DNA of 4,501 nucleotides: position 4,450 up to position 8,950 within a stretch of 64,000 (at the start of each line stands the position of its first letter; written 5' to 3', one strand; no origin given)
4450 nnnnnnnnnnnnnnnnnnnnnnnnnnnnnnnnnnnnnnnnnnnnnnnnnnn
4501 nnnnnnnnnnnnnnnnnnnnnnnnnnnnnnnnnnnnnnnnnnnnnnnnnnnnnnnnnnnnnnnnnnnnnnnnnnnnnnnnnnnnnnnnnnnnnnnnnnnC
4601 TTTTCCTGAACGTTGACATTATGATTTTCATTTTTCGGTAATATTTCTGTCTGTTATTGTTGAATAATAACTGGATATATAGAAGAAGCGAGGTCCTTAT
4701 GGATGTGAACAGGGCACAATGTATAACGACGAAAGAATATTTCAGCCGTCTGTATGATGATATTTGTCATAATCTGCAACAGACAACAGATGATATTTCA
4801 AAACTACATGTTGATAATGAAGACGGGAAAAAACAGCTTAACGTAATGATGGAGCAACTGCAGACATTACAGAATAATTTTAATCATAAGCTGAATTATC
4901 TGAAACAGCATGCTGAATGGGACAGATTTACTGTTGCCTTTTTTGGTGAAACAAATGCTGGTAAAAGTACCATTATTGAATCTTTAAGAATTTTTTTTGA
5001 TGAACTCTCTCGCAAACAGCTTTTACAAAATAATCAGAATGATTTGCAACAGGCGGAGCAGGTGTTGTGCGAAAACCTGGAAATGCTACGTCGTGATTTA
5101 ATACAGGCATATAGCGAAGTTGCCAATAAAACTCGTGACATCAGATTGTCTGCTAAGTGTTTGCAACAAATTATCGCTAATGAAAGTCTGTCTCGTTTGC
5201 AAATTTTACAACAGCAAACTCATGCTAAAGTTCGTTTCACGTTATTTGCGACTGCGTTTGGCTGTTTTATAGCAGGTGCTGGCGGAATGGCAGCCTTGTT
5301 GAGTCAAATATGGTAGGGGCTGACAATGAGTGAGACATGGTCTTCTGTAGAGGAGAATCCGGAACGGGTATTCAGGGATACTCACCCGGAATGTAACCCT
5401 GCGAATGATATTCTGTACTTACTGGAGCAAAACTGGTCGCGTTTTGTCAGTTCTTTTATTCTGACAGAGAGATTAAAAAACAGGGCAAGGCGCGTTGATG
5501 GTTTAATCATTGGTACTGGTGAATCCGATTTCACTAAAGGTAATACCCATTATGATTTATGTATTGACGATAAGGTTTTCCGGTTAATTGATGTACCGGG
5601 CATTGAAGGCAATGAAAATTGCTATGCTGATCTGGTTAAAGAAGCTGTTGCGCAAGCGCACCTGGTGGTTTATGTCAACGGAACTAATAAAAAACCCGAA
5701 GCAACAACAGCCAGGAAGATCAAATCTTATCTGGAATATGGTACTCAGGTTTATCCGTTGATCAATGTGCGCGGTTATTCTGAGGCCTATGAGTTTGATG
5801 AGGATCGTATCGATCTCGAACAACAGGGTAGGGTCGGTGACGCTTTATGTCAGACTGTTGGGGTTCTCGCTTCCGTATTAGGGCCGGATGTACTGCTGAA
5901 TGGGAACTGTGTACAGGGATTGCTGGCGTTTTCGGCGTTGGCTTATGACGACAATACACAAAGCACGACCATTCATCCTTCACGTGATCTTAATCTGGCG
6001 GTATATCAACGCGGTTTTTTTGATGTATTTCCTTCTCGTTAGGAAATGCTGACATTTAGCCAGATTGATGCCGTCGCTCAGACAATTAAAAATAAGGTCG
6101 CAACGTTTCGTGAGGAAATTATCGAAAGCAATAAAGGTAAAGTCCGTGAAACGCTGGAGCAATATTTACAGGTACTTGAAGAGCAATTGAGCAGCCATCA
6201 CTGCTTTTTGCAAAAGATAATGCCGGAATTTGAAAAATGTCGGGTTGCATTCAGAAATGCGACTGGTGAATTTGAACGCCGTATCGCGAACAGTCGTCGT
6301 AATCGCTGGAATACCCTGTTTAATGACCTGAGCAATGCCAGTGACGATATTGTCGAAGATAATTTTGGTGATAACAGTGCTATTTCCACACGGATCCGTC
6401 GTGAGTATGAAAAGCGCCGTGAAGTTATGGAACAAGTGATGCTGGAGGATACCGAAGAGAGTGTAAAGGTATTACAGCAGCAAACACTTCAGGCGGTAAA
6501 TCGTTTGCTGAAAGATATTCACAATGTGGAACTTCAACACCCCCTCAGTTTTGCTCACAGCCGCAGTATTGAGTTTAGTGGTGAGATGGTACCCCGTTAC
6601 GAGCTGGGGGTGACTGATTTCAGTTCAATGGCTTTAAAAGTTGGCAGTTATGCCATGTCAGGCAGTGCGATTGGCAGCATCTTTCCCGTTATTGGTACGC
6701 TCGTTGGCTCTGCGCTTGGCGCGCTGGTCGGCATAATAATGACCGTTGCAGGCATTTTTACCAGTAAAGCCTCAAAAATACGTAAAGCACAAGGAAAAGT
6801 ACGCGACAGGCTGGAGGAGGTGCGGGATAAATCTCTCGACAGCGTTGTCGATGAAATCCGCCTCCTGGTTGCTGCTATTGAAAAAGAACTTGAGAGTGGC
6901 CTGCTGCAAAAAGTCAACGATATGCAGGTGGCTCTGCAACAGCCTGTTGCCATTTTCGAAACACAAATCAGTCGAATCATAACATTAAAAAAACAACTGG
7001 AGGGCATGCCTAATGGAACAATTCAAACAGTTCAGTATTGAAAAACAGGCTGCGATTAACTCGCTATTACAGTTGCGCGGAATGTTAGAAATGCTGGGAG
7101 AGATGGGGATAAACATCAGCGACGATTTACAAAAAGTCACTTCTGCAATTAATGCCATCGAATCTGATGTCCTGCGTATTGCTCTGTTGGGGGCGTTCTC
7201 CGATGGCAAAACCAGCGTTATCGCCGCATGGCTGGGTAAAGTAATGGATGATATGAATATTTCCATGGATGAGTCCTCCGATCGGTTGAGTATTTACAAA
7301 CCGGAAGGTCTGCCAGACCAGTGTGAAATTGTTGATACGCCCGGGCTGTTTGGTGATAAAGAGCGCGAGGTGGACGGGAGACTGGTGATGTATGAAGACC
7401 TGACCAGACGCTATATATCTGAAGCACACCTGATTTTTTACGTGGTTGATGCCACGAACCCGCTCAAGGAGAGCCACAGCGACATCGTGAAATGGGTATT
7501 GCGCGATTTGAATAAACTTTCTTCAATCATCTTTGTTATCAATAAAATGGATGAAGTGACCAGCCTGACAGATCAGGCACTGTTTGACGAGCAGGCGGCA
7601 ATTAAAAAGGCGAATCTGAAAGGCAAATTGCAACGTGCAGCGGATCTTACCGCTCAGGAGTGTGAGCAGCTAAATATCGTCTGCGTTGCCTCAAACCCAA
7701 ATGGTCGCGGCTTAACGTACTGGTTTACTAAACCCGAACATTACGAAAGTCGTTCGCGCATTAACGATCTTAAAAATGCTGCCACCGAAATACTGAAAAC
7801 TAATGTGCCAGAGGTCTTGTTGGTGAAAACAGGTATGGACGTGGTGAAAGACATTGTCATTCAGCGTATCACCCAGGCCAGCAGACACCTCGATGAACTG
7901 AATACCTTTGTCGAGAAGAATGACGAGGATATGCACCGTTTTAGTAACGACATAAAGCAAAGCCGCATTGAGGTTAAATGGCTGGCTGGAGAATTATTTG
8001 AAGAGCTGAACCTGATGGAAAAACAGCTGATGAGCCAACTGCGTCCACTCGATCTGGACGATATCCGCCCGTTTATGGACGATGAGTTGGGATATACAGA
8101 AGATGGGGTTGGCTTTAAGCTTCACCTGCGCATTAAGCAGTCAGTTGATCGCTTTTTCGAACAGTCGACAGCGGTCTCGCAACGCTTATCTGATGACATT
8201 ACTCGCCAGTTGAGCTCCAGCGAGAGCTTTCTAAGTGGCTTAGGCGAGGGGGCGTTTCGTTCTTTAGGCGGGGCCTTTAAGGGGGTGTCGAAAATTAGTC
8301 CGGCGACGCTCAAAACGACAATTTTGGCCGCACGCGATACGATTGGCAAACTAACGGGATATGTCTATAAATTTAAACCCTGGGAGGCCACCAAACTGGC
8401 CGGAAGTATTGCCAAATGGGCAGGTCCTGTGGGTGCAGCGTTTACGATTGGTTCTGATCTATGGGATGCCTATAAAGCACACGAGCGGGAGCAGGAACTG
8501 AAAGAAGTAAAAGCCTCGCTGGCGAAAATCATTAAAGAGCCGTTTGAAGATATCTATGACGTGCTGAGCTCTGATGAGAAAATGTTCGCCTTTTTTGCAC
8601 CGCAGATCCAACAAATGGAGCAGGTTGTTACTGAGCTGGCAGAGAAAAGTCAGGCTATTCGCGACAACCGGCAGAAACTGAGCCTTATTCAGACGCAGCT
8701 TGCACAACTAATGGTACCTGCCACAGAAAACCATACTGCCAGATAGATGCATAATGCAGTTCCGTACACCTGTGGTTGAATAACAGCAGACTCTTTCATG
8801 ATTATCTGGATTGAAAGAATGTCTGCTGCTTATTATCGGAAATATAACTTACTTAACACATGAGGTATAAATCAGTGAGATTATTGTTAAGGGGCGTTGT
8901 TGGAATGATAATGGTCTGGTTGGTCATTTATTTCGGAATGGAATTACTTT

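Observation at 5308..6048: leoBC-like gene is a single ~794-codon frame interrupted by two in-frame TAG codons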

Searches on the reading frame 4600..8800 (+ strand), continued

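Call 56: fold_search(model_id=the predicted structure, library=pdb)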
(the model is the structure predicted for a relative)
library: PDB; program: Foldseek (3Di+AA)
matches with E <= 10: 494; with E <= 0.001: 7
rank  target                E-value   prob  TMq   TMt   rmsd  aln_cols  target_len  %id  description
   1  4aur                  3.3e-05  1.00  0.18  0.18  18.9       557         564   13  LeoA bacterial dynamin GTPase from ETEC (released 2013-08-28)
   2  2j69_A                4.0e-05  1.00  0.22  0.19  44.9       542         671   14  Bacterial dynamin-like protein BDLP (released 2006-12-04)
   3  5owv_C                1.8e-04  1.00  0.34  0.33  12.0       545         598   10  An oligomerised bacterial dynamin pair provides a mechanism for the long-range sensing and tethering of membranes (released 2018-09-05)
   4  5wp9_A                2.5e-04  0.99  0.19  0.19  14.8       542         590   12  Structural Basis of Mitochondrial Receptor Binding and Constriction by Dynamin-Related Protein 1 (released 2018-06-20)
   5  8t1h_A                2.5e-04  0.97  0.15  0.15  28.2       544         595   10  Cryo-EM structure of a full-length, native Drp1 dimer (released 2024-02-21)
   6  5oxf_C                5.2e-04  1.00  0.33  0.32  14.1       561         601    9  An oligomerised bacterial dynamin pair provides a mechanism for the long range sensing and tethering of membranes (released 2018-09-05)
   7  6j72                  8.9e-04  0.99  0.18  0.19  44.3       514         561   12  Crystal structure of IniA from Mycobacterium smegmatis with GTP bound (released 2019-09-11)
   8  6j73_B                1.8e-03  0.96  0.16  0.17  42.4       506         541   12  Crystal structure of IniA from Mycobacterium smegmatis (released 2019-09-11)
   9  5gtm_A                2.6e-03  0.82  0.14  0.15  18.4       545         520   10  Modified human MxA, nucleotide-free form (released 2017-05-31)
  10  7zw6_A                3.0e-03  0.98  0.22  0.17  19.5       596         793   10  Oligomeric structure of SynDLP (released 2023-04-19)
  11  6j73_A                3.8e-03  0.93  0.16  0.17  42.6       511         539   11  Crystal structure of IniA from Mycobacterium smegmatis (released 2019-09-11)
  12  5gtm_B                1.1e-02  0.91  0.20  0.21  15.3       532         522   11  Modified human MxA, nucleotide-free form (released 2017-05-31)
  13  6fgz                  1.8e-02  0.57  0.15  0.16  42.5       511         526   12  Cyanidioschyzon merolae Dnm1 (CmDnm1) (released 2018-08-15)
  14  3szr                  1.9e-02  0.87  0.21  0.22  15.0       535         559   12  Crystal structure of modified nucleotide-free human MxA (released 2011-10-12)
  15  9e5c_6c               2.6e-02  0.21  0.11  0.03  43.3       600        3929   12  Cryo-EM structure of 96 nm repeat of microtubule doublet from T. brucei flagellum (released 2025-03-12)
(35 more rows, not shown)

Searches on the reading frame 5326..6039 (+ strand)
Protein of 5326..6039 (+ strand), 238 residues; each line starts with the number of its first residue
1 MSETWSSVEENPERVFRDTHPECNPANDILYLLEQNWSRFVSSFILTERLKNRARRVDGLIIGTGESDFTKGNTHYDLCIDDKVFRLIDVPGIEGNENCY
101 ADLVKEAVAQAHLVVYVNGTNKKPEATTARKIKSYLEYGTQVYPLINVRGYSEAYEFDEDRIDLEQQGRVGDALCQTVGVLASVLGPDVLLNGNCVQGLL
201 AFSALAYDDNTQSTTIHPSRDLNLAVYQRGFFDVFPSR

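Call 14: search_protein_families(proteins=[window:5326-6039:+], library=ncbifam)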
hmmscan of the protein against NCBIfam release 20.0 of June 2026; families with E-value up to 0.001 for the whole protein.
window:5326-6039:+ (238 aa): 0 families

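Call 19: list_cluster_members(proteins=[window:5326-6039:+, window:6046-7038:+, window:4699-5313:+, L001:5727-7439:+])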
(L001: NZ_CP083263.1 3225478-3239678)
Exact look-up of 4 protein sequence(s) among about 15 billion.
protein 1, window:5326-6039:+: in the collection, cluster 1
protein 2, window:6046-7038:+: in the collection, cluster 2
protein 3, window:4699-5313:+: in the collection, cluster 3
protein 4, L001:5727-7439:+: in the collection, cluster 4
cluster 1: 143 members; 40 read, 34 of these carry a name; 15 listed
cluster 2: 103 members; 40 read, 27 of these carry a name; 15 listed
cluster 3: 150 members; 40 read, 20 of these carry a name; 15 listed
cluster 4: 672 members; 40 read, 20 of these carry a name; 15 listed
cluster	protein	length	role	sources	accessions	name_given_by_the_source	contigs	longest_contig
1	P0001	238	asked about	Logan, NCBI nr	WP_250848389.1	hypothetical protein [Escherichia coli]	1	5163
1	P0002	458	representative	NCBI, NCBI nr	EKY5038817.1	DUF1269 domain-containing protein [Escherichia coli]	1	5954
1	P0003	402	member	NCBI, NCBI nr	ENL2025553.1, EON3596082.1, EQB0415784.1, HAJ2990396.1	TPA: DUF1269 domain-containing protein, partial [Escherichia coli] | DUF1269 domain-containing protein [Escherichia coli]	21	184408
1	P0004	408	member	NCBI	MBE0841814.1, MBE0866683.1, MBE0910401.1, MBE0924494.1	dynamin-like protein LeoB, partial [Escherichia coli]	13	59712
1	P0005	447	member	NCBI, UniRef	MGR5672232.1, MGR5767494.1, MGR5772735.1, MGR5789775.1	dynamin-like protein LeoB, partial [Escherichia coli] | dynamin-like protein LeoB n=1 Tax=Escherichia coli TaxID=562 RepID=UPI004068715F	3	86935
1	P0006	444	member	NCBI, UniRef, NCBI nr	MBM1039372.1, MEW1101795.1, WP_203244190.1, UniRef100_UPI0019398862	DUF1269 domain-containing protein [Escherichia coli] | DUF1269 domain-containing protein n=1 Tax=Escherichia coli TaxID=562 RepID=UPI0019398862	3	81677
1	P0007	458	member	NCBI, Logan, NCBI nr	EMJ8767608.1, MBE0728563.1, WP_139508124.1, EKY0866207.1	DUF1269 domain-containing protein [Escherichia coli]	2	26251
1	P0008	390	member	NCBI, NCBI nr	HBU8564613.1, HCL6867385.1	TPA: DUF1269 domain-containing protein, partial [Escherichia coli] | DUF1269 domain-containing protein [Escherichia coli]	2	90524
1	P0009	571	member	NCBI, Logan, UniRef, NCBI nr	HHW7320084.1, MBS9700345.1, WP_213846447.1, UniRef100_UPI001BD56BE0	dynamin-like protein LeoB [Escherichia coli] | dynamin-like protein LeoB n=1 Tax=Escherichia coli TaxID=562 RepID=UPI001BD56BE0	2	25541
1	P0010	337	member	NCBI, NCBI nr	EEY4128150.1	DUF1269 domain-containing protein, partial [Escherichia coli] | DUF1269 domain-containing protein [Escherichia coli]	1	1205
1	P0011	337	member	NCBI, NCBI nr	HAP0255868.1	TPA: DUF1269 domain-containing protein, partial [Escherichia coli] | DUF1269 domain-containing protein [Escherichia coli]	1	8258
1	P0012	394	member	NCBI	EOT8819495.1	dynamin-like protein LeoB, partial [Escherichia coli]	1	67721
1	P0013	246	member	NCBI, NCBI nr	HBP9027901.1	TPA: DUF1269 domain-containing protein, partial [Escherichia coli] | DUF1269 domain-containing protein [Escherichia coli]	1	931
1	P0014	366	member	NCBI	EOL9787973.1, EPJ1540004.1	dynamin-like protein LeoB, partial [Escherichia coli]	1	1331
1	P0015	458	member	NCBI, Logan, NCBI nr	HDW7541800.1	TPA: YtxH domain-containing protein [Escherichia coli] | YtxH domain-containing protein [Escherichia coli]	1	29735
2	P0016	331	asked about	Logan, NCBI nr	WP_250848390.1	DUF1269 domain-containing protein [Escherichia coli]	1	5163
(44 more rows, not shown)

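Call 20: find_encoding_contigs(protein=P0001, flank=5000, max_places=6)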
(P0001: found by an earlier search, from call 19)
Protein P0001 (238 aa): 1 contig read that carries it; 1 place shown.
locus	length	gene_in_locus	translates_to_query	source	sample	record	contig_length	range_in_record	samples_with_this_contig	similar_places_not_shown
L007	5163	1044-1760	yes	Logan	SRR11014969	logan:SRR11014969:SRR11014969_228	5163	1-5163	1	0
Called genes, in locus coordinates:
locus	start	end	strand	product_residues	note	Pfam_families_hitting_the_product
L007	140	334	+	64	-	-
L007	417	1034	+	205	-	-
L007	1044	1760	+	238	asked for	-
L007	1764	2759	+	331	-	-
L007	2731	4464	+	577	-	PF01926:MMR_HSR1, PF00350:Dynamin_N, PF18709:DLP_helical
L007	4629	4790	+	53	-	-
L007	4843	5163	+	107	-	?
